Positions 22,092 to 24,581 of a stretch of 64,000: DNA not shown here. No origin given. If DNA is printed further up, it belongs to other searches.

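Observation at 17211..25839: Five-gene operon of mostly unknown proteins ending in a macro-domain protein and a polytopic patatin lipase: candidate undescribed membrane/envelope-targeting system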

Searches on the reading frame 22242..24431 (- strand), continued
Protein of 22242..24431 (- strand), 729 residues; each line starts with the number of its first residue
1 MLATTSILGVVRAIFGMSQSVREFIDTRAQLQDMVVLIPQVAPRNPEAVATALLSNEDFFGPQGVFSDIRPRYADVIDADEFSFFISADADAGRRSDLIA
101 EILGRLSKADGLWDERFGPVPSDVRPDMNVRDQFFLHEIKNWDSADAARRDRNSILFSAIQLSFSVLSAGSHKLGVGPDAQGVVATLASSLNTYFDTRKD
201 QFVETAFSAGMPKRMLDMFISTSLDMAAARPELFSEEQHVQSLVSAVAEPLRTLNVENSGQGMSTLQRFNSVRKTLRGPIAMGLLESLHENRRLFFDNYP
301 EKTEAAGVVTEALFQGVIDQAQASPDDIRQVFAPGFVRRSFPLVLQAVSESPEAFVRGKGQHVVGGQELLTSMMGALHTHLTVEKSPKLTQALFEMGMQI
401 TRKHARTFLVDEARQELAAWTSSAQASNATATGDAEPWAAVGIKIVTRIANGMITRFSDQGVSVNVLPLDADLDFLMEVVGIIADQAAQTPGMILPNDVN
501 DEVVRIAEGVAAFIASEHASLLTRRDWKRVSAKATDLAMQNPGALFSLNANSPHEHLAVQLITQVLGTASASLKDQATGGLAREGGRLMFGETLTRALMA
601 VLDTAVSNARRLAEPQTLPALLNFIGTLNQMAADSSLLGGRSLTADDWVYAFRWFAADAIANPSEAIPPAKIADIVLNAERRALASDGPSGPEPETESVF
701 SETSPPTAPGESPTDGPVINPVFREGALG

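Call 49: predict_structure(alignment_id=A3)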
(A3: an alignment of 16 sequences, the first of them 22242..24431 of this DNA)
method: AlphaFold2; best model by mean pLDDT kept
length: 729 residues; sequences in the alignment: 16
mean_pLDDT: 57.7   pTM: 0.34
mean pLDDT of the five models: 57.7, 54.4, 54.2, 49.8, 46.1
residues with pLDDT >= 90: 0; 70-90: 155; 50-70: 345; < 50: 229
segments of 3 or more residues with pLDDT < 50: 1-44, 109-112, 114-192, 204-207, 226-234, 357-359, 382-386, 433-435, 461-473, 496-498, 581-588, 687-729
pLDDT, mean of each block of 10 residues (from residue 1): 36 37 40 29 55 73 78 82 77 77 62 45 41 47 40 36 32 34 41 49 50 58 50 54 65 62 61 63 66 60 61 68 62 57 64 54 58 59 48 55 60 69 66 53 63 64 40 51 55 51 63 61 68 69 61 68 71 59 47 73 77 77 80 68 72 82 83 79 53 34 34 36 37
secondary structure, 60 per line:
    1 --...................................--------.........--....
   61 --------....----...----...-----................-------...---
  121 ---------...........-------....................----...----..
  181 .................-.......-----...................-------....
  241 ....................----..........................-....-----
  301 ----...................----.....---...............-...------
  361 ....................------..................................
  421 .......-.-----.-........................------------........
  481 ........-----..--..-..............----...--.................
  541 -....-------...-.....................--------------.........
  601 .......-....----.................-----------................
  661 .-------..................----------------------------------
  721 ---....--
elements in order (helices of 4 or more, strands of 3 or more residues): H3-37 H46-54 H57-60 H69-72 E77-79 E84-86 H92-107 H130-140 H148-167 H179-197 H199-205 H211-229 H237-260 H265-290 H292-295 H305-323 H328-332 H336-350 H361-380 H387-427 H437-460 H473-488 H501-514 H524-540 H542-545 H557-577 H592-607 H609-612 H617-633 H645-661 H669-686 H724-727

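Call 54: fold_search(model_id=the predicted structure, library=pdb)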
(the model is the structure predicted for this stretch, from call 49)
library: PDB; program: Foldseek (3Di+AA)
matches with E <= 10: 65; with E <= 0.001: 0
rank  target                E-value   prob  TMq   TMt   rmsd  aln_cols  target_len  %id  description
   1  5cwp                  7.3e-02  0.84  0.12  0.27  14.6       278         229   16  Crystal structure of de novo designed helical repeat protein DHR79 (released 2015-12-16)
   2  8f6r_A                1.2e-01  0.63  0.12  0.25  13.6       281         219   16  CryoEM structure of designed modular protein oligomer C6-79 (released 2023-11-29)
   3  8ugc_A                1.4e-01  0.16  0.08  0.12  31.2       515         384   13  FD15: Flat repeat helix-turn-helix-turn protein (released 2023-12-27)
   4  5cwo_A                1.8e-01  0.57  0.12  0.24  13.5       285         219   13  Crystal structure of de novo designed helical repeat protein DHR76 (released 2015-12-16)
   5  7unj_B                2.7e-01  0.63  0.12  0.28  13.4       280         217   14  De novo designed chlorophyll dimer protein with Zn pheophorbide a methyl ester matching geometry of purple bacterial s (released 2023-04-19)
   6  4c0d_A                4.0e-01  0.13  0.09  0.12  27.8       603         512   10  Structure of the NOT module of the human CCR4-NOT complex (CNOT1-CNOT2-CNOT3) (released 2013-10-09)
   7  7upp_A                4.9e-01  0.38  0.13  0.24  18.1       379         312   12  Crystal structure of designed heterotrimeric assembly DHT03_2arm_A21/B21/C long (released 2022-12-14)
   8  5fu6_D                5.8e-01  0.08  0.08  0.10  27.6       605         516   10  NOT module of the human CCR4-NOT complex (Crystallization mutant) (released 2016-03-23)
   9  9d28_C                6.8e-01  0.12  0.11  0.14  31.3       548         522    9  Crystal structure of (+)-sabinene synthase from Thuja plicata (released 2024-11-27)
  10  6n4n_F                9.2e-01  0.14  0.09  0.19  14.4       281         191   13  Crystal structure of the designed protein DNCR2/danoprevir/NS3a complex (released 2019-09-11)
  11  5fu7_A                1.2e+00  0.07  0.09  0.11  27.4       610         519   10  drosophila nanos NBR peptide bound to the NOT module of the human CCR4-NOT complex (released 2016-03-23)
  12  3vkh_B                1.2e+00  0.04  0.09  0.03  40.1       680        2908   10  X-ray structure of a functional full-length dynein motor domain (released 2012-03-14)
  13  8fbi                  1.2e+00  0.21  0.13  0.25  23.4       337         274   14  Improving the secretion of designed protein assemblies through negative design of cryptic transmembrane domains (released 2023-03-22)
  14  6n4n_C                1.2e+00  0.20  0.10  0.23  12.8       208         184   14  Crystal structure of the designed protein DNCR2/danoprevir/NS3a complex (released 2019-09-11)
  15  1hk2                  1.2e+00  0.08  0.10  0.13  29.3       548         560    9  HUMAN SERUM ALBUMIN MUTANT R218H COMPLEXED WITH THYROXINE (3,3',5,5'-TETRAIODO-L-THYRONINE) (released 2003-05-16)
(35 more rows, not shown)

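Call 70: search_protein_representatives(alignment_id=A3)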
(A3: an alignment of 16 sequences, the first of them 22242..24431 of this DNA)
Query: 16 sequences, 715 profile positions. Proteins with E-value up to 0.001 (for the whole library): 273; up to 1e-10: 228; up to 1e-30: 116. The best 150 are listed.
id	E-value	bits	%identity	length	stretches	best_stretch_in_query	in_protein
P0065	0.0e+00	1163.6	-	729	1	1-715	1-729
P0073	0.0e+00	1068.3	-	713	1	1-715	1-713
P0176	2.3e-278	941.9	-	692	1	8-715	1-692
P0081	3.1e-276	934.9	-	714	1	14-715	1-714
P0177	2.0e-249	846.3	-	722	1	3-715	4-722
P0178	2.7e-239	812.8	-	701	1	3-715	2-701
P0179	5.7e-229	778.7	-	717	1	5-715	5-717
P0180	1.9e-215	734.0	-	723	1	1-715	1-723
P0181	1.4e-213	727.8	-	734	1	1-695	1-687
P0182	3.4e-203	693.5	-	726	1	2-715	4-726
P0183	1.1e-187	642.2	-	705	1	1-715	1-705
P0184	1.7e-173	595.3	-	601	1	123-715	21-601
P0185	7.2e-153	527.1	-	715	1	1-715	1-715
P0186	3.3e-78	280.3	-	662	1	120-672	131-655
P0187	5.0e-70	253.3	-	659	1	64-668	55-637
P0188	3.2e-69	250.6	-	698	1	5-684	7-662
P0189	2.4e-68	247.7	-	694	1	72-656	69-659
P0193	1.2e-65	238.8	-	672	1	7-688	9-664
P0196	6.5e-62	226.4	-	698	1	7-670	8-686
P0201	1.2e-57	212.4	-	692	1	4-688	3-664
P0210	1.2e-52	195.8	-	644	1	6-680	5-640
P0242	7.6e-40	153.5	-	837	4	419-656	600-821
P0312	5.5e-26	107.7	-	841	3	94-522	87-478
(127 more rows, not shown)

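Call 73: search_protein_families(library=pfam, alignment_id=A6, max_evalue=0.01)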
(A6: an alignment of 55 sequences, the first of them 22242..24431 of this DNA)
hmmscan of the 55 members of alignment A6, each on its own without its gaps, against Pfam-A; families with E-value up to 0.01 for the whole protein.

A. member 1, window:22242-24431:- (729 aa): 0 families

B. families by the number of members that match (of 55 scanned): 1 family
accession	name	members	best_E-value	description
PF24227.1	DUF7443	1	0.0079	Domain of unknown function (DUF7443)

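Call 74: list_cluster_members(proteins=[P0186, P0187, P0188, P0189, P0193, P0196, P0201, P0210, P0242, P0312])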
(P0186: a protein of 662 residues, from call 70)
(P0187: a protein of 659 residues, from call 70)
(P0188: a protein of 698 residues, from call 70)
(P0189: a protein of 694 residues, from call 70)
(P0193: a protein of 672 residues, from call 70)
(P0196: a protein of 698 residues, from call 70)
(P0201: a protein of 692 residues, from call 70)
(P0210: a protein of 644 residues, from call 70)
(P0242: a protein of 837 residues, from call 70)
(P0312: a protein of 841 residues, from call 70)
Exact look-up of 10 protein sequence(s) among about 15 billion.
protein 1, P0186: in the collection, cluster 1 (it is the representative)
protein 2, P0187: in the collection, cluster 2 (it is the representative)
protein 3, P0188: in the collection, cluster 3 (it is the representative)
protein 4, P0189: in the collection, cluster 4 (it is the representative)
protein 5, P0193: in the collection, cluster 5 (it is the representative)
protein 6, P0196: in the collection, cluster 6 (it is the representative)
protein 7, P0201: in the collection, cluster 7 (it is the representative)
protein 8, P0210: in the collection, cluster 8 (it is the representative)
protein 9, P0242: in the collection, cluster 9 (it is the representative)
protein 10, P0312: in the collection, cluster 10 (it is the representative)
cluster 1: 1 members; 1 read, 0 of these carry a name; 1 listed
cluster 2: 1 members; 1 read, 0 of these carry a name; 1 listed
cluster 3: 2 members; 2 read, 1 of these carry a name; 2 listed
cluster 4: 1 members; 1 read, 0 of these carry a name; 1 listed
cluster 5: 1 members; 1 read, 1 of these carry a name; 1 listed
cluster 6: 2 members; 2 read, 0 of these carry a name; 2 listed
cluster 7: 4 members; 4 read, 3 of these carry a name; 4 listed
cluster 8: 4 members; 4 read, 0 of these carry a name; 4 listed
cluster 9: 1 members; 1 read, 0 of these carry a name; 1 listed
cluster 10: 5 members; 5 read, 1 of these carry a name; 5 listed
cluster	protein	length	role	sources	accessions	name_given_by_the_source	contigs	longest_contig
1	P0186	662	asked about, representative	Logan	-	-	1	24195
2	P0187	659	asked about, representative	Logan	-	-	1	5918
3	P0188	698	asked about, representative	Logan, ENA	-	-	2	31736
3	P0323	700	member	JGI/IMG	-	hypothetical protein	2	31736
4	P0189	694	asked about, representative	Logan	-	-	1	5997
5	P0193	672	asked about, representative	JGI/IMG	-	hypothetical protein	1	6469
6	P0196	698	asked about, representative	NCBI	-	-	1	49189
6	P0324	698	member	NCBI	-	-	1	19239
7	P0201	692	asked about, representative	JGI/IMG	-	hypothetical protein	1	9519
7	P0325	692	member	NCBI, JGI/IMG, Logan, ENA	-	hypothetical protein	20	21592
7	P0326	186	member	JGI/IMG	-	hypothetical protein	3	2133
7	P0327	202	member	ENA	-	-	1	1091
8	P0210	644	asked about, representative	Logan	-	-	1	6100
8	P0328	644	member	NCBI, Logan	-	-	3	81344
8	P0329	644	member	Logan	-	-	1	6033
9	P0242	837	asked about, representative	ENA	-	-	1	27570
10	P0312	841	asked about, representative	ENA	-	-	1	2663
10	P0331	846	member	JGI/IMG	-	hypothetical protein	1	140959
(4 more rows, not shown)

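Call 80: find_related_loci(query=A9, collection=metagenome_contigs, flank=10000)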
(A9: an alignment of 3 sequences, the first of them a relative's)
Query A9 (692 aa) in metagenome_contigs; peptide patterns used: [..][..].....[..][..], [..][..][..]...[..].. (x = any residue, [..] = any of these).
231 stretches matched a pattern, but none encodes a relative of the query by tblastn (E <= 1e-3).

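Call 81: find_related_loci(query=P0325, collection=metagenome_contigs, flank=10000)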
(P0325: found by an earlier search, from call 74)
Query P0325 (692 aa) in metagenome_contigs; peptide patterns used: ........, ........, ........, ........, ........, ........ (x = any residue, [..] = any of these).
34 stretches matched a pattern, but none encodes a relative of the query by tblastn (E <= 1e-3).

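Call 82: find_encoding_contigs(protein=P0196, flank=10000, max_places=1)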
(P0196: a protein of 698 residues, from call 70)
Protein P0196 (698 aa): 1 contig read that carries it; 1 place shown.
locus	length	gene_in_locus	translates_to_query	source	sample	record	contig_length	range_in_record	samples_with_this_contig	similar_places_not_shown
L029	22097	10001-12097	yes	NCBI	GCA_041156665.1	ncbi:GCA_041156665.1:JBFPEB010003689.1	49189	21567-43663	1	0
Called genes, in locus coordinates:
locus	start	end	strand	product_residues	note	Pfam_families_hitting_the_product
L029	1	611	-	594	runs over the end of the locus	PF02129:Peptidase_S15, PF08530:PepX_C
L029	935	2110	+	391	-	PF00108:Thiolase_N, PF22691:Thiolase_C_1 (faint), PF02803:Thiolase_C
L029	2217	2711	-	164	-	-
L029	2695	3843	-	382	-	PF19353:DUF5930 (faint), PF01551:Peptidase_M23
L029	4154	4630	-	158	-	PF00578:AhpC-TSA, PF08534:Redoxin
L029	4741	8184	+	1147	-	PF13116:YhdP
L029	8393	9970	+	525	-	-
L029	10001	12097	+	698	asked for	-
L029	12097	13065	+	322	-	-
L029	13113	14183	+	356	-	PF08239:SH3_3 (weak), PF01510:Amidase_2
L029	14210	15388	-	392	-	PF01494:FAD_binding_3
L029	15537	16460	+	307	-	PF12833:HTH_18, PF00165:HTH_AraC (weak)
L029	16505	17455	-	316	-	PF01408:GFO_IDH_MocA, PF19858:OxRdtase_C, PF22725:GFO_IDH_MocA_C3 (weak)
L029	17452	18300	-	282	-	PF02900:LigB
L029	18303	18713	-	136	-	PF07746:LigA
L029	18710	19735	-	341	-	PF04909:Amidohydro_2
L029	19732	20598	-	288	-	PF09130:DUF1932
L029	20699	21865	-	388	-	PF00126:HTH_1, PF03466:LysR_substrate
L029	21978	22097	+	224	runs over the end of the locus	PF03737:RraA-like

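Call 83: find_encoding_contigs(protein=P0328, flank=10000, max_places=1)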
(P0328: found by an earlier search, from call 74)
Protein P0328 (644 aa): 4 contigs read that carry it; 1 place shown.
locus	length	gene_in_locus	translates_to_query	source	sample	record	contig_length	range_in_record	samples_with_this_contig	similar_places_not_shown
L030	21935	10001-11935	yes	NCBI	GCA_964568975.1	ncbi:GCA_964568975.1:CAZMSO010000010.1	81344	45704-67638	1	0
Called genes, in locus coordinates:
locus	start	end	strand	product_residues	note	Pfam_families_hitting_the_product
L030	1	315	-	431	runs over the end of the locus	PF00148:Oxidored_nitro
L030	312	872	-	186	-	PF07284:BCHF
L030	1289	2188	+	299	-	PF02607:B12-binding_2 (weak), PF02310:B12-binding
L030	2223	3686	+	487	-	PF00989:PAS (faint), PF24820:Diguanyl_cycl_sensor (faint), PF08448:PAS_4 (weak), PF13188:PAS_8 (weak), PF02954:HTH_8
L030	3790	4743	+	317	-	PF01040:UbiA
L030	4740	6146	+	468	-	PF07690:MFS_1, PF03209:PUCC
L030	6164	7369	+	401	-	PF01494:FAD_binding_3 (faint), PF03486:HI0933_like (faint), PF04820:Trp_halogenase (faint), PF07992:Pyr_redox_2 (weak), PF12831:FAD_oxidored (weak), PF13450:NAD_binding_8 (weak), PF05834:Lycopene_cycl (weak)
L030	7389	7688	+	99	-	-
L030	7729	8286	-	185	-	PF00034:Cytochrom_C (weak)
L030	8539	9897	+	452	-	-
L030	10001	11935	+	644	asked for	-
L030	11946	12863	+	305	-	-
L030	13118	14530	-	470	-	PF03553:Na_H_antiporter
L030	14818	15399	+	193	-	-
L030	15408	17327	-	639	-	PF10605:3HBOH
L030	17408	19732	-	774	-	PF07715:Plug, PF00593:TonB_dep_Rec_b-barrel, PF25183:OMP_b-brl_4, PF14905:OMP_b-brl_3 (faint)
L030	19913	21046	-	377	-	PF12833:HTH_18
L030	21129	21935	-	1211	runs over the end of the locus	PF04357:TamB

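Call 84: find_encoding_contigs(protein=P0331, flank=10000, max_places=1)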
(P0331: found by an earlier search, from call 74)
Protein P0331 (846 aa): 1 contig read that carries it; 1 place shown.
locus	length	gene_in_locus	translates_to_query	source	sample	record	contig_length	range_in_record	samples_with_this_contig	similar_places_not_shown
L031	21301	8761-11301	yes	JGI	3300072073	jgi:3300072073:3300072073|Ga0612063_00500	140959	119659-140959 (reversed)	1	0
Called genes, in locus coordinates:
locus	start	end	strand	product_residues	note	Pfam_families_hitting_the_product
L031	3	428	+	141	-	?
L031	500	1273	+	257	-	-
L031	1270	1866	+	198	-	-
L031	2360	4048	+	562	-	PF13699:eCIS_core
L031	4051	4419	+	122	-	-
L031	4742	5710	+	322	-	-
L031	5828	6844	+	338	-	PF01400:Astacin, PF00413:Peptidase_M10 (faint), PF04151:PPC (weak)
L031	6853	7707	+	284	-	PF00112:Peptidase_C1, PF13529:Peptidase_C39_2 (weak)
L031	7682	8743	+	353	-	PF03009:GDPD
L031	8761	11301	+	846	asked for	-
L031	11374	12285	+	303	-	-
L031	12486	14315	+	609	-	PF00182:Glyco_hydro_19 (faint), PF08239:SH3_3 (faint)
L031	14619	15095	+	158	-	PF14015:DUF4231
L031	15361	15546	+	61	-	-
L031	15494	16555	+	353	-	PF01734:Patatin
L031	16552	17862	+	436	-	PF13281:MAP3K_TRAF_bd (faint), PF20308:TPR-S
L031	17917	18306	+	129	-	-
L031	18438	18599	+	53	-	-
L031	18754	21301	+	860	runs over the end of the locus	PF20308:TPR-S, PF01734:Patatin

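Call 87: search_protein_families(library=phrogs, proteins=[window:22242-24431:-, L029:8393-9970:+, L029:10001-12097:+, L029:13113-14183:+], max_evalue=0.1)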
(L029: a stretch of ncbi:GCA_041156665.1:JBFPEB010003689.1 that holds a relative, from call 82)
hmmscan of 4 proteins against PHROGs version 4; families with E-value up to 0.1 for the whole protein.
window:22242-24431:- (729 aa): 0 families

L029:8393-9970:+ (525 aa): 0 families

L029:10001-12097:+ (698 aa): 0 families

L029:13113-14183:+ (356 aa): 18 families
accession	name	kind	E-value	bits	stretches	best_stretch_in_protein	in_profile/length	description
phrog_833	-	lysis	3e-16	61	2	258-333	79-144/294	endolysin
phrog_19265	-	unknown function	1.5e-15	58.7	2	134-189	20-76/293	-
phrog_1794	-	lysis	9.2e-15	55.9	2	133-192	51-115/336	amidase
phrog_9611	-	lysis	2.9e-14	54.3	1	137-348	22-155/246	endolysin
phrog_1493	-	lysis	4.6e-13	50.1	2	269-332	94-146/394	endolysin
phrog_670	-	lysis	7e-13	49.3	1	135-345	110-237/596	endolysin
phrog_7698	-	lysis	2.8e-11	44.8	2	134-189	20-78/316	endolysin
phrog_2338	-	lysis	1.1e-09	39.1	1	135-338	25-146/346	endolysin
phrog_14048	-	lysis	2e-09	38.6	1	135-189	24-83/305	endolysin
phrog_880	-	lysis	1.6e-08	35.4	1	210-348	194-325/435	endolysin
phrog_3088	-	lysis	2.3e-07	31.8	1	136-190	22-78/248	amidase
phrog_822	-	lysis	0.0001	23.1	1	274-333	84-140/215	amidase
phrog_12609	-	lysis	0.00074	20.1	0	151-189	44-85/264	endolysin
phrog_7470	-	lysis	0.002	17.9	1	7-189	239-425/532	amidase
phrog_4018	-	lysis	0.0025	18.6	1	159-189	56-85/285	amidase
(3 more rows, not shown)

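Call 88: search_dna_similar(query=window:22242-24431:-, collection=phages, mode=protein, max_evalue=0.001)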
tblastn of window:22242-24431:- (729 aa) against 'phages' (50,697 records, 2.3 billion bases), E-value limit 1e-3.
No match.
